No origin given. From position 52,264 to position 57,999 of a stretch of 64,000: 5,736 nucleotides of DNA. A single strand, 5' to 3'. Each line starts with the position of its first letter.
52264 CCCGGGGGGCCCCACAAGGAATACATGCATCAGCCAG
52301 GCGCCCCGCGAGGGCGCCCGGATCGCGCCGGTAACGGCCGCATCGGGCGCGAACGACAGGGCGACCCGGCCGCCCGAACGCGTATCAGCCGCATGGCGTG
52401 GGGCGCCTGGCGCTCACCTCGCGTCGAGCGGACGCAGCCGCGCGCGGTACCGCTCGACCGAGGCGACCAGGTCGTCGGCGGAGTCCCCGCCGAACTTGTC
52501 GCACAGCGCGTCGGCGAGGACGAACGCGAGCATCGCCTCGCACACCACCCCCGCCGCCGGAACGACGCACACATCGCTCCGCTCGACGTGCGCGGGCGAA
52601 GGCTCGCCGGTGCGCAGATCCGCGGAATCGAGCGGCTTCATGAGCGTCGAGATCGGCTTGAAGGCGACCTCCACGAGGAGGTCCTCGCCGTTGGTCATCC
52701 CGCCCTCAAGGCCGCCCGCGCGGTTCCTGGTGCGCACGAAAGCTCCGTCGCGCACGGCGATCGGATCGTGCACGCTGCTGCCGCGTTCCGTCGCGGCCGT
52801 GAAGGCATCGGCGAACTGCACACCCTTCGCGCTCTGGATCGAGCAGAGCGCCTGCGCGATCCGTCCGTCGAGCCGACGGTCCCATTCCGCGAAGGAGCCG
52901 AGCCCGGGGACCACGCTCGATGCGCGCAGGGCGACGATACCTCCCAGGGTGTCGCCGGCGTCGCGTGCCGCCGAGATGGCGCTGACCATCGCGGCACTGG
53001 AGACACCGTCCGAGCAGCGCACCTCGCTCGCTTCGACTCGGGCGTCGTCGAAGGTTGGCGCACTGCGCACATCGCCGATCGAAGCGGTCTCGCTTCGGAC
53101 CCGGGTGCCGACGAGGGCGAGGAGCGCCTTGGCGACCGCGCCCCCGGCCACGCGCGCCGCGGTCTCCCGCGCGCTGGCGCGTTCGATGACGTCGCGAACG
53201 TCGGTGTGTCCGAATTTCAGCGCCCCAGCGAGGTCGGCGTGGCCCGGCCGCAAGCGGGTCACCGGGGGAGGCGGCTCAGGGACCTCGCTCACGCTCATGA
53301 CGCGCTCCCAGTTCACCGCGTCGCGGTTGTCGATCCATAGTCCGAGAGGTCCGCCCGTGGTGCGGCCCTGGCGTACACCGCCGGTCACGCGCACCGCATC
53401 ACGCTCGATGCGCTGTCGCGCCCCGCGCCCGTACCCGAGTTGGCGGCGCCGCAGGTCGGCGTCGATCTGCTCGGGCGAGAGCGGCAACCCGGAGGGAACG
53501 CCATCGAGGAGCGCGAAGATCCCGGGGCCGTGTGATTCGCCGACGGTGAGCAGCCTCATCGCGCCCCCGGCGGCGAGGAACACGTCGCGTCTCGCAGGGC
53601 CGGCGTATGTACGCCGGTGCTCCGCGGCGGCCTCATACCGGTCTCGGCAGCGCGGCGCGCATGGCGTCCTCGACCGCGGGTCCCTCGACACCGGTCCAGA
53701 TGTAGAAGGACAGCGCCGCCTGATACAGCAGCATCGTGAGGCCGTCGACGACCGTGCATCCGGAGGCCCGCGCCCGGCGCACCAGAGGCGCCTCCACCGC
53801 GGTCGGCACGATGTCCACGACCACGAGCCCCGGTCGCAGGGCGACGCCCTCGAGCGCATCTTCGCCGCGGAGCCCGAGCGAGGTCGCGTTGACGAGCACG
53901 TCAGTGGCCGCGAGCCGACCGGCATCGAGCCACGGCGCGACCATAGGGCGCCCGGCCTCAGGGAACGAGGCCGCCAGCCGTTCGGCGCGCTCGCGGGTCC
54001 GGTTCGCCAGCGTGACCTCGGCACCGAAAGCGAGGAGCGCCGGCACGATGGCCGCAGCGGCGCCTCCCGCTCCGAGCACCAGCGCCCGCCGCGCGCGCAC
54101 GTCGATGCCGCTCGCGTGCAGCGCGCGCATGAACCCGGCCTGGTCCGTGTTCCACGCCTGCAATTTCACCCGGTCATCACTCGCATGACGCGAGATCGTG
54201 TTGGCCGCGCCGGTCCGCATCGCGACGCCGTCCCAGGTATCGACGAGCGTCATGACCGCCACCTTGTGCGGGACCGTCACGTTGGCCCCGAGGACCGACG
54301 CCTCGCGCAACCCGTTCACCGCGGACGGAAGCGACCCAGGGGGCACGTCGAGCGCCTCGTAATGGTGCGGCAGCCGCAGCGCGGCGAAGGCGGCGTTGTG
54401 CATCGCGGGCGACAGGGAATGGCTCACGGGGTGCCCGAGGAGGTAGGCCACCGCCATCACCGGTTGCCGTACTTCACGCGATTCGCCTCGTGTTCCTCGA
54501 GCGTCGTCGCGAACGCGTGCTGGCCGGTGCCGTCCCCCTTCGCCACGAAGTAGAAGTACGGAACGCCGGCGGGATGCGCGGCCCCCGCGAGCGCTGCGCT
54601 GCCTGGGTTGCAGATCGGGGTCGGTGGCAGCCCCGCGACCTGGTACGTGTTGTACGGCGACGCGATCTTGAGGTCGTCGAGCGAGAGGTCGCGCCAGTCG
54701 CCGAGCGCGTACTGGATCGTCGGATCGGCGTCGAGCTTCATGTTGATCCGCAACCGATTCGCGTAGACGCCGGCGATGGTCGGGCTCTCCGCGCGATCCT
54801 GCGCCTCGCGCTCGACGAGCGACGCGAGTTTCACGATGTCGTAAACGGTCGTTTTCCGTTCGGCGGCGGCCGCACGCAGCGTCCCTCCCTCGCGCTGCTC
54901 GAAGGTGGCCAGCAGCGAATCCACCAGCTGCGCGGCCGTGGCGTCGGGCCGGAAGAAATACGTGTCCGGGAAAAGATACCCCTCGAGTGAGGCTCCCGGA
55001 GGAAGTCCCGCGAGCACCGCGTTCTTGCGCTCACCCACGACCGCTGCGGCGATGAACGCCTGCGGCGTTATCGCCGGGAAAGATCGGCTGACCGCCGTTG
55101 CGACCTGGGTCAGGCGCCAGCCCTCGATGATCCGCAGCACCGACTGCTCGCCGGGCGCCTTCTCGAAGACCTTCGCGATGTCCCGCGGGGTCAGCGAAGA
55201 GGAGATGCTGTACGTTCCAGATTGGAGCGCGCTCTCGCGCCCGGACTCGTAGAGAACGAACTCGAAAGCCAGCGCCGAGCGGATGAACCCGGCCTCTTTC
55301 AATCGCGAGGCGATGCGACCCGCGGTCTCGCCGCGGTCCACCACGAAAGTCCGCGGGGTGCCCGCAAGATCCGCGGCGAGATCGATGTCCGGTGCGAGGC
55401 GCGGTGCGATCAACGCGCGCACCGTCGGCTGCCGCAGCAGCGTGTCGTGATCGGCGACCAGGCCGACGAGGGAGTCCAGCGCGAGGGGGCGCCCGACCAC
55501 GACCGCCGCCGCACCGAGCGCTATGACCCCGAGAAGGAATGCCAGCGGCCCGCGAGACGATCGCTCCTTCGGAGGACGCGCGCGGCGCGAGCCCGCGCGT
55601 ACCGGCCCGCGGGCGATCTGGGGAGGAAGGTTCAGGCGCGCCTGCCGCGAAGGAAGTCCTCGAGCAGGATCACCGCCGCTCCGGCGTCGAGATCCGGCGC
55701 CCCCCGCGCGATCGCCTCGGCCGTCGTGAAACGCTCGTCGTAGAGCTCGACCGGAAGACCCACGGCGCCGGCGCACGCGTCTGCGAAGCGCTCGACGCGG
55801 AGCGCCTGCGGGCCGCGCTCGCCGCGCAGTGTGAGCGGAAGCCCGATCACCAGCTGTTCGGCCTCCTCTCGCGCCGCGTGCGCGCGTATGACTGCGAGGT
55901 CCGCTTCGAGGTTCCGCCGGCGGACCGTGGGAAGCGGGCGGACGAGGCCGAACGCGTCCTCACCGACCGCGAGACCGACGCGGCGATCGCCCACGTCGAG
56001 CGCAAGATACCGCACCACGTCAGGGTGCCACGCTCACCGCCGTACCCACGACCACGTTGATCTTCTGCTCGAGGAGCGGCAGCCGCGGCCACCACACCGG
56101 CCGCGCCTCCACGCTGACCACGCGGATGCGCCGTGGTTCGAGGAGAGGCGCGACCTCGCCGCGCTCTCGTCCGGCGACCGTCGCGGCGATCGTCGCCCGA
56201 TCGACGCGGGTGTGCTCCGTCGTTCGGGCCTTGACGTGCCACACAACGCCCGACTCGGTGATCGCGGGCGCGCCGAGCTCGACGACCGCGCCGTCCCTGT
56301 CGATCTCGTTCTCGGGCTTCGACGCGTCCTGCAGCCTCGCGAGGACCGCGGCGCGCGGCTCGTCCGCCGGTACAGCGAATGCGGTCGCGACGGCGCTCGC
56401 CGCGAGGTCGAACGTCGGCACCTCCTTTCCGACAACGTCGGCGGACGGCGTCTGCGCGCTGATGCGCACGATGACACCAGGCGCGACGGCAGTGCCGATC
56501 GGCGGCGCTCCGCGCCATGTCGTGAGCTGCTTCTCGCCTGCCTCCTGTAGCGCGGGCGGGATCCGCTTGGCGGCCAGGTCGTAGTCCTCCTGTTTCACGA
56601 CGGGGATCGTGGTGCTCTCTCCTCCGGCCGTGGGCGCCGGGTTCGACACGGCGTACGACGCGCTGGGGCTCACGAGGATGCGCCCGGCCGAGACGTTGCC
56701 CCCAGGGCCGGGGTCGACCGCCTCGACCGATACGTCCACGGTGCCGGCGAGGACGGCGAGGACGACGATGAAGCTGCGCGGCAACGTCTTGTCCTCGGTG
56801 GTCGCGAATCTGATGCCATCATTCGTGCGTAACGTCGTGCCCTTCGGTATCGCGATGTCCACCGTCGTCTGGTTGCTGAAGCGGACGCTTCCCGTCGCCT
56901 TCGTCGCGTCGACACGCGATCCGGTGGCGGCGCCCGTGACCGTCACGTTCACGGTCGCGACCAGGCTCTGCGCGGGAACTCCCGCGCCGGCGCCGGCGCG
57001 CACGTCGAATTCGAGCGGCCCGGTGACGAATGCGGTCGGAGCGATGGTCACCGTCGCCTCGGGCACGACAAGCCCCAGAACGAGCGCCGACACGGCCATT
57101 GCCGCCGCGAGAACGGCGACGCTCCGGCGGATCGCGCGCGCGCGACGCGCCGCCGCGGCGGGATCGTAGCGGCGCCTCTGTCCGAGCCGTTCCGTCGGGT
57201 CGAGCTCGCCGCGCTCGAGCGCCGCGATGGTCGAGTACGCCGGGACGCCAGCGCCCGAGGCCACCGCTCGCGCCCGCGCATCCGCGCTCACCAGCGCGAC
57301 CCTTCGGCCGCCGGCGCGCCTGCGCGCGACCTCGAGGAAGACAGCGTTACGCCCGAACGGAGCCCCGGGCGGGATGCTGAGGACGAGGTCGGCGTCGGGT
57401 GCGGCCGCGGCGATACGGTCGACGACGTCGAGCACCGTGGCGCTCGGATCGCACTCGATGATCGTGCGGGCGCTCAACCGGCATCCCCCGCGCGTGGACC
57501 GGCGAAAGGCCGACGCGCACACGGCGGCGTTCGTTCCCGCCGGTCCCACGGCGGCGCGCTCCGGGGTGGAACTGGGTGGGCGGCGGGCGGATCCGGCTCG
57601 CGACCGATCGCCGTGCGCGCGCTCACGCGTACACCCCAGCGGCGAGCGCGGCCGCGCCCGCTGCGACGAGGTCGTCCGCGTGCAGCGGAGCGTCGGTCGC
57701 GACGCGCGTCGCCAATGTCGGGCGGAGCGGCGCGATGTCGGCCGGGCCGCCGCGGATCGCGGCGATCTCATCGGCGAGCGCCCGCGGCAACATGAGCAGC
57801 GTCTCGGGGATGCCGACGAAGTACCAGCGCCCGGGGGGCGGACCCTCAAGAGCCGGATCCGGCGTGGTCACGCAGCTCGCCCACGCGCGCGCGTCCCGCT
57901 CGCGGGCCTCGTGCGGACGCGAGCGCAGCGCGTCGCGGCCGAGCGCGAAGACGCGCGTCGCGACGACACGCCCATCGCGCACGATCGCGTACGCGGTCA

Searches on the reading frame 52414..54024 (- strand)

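Call 22: search_protein_families(library=pfam, proteins=[window:52414-54024:-], max_evalue=0.001)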
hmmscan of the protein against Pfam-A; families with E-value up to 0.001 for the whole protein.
window:52414-54024:- (536 aa): 1 family
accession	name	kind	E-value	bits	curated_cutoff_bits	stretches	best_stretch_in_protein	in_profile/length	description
PF01264.26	Chorismate_synt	-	1.8e-105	352.8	27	1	156-507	1-326/327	Chorismate synthase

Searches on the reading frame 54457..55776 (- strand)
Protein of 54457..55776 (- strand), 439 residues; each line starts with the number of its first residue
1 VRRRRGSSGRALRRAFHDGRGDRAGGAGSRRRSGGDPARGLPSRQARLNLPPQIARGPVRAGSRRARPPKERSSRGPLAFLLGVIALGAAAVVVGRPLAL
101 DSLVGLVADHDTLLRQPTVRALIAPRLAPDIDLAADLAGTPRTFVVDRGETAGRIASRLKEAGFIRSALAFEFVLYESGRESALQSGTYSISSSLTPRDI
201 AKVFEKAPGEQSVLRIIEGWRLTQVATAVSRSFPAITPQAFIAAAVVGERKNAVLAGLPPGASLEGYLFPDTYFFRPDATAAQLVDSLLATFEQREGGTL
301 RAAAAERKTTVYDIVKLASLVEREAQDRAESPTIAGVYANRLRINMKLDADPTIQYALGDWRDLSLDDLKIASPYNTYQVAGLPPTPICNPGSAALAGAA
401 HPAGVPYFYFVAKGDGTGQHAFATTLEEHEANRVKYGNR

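Call 22: search_protein_families(library=pfam, proteins=[window:54457-55776:-], max_evalue=0.001)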
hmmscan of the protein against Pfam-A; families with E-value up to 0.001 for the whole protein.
window:54457-55776:- (439 aa): 1 family
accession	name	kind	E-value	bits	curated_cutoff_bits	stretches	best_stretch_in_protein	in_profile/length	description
PF02618.21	YceG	-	5.8e-80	269.1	32.4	1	144-433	1-273/275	YceG-like family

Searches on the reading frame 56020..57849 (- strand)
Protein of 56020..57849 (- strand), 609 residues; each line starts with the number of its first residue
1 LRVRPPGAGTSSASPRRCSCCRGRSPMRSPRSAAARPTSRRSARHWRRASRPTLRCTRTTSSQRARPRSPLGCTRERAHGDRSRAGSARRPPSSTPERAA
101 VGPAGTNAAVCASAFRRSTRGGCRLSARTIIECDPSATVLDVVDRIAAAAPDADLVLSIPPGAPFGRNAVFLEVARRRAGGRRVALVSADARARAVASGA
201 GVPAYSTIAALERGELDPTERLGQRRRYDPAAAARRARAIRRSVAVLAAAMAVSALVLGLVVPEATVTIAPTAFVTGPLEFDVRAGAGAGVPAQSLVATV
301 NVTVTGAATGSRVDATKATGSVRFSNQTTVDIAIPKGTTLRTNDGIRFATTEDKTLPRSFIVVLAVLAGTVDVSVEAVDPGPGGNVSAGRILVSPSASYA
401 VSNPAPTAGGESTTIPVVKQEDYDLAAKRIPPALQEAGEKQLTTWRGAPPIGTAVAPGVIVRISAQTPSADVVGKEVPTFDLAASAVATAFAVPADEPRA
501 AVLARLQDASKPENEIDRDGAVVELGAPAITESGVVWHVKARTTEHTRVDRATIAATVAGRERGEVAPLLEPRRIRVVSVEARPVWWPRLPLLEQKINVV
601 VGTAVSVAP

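Call 22: search_protein_families(library=pfam, proteins=[window:56020-57849:-], max_evalue=0.001)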
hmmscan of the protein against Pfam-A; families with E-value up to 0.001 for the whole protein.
window:56020-57849:- (609 aa): 1 family
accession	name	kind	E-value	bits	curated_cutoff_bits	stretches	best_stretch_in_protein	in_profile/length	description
PF04865.19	Baseplate_J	-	5.3e-12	46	21.1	1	311-397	16-93/255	Baseplate J-like protein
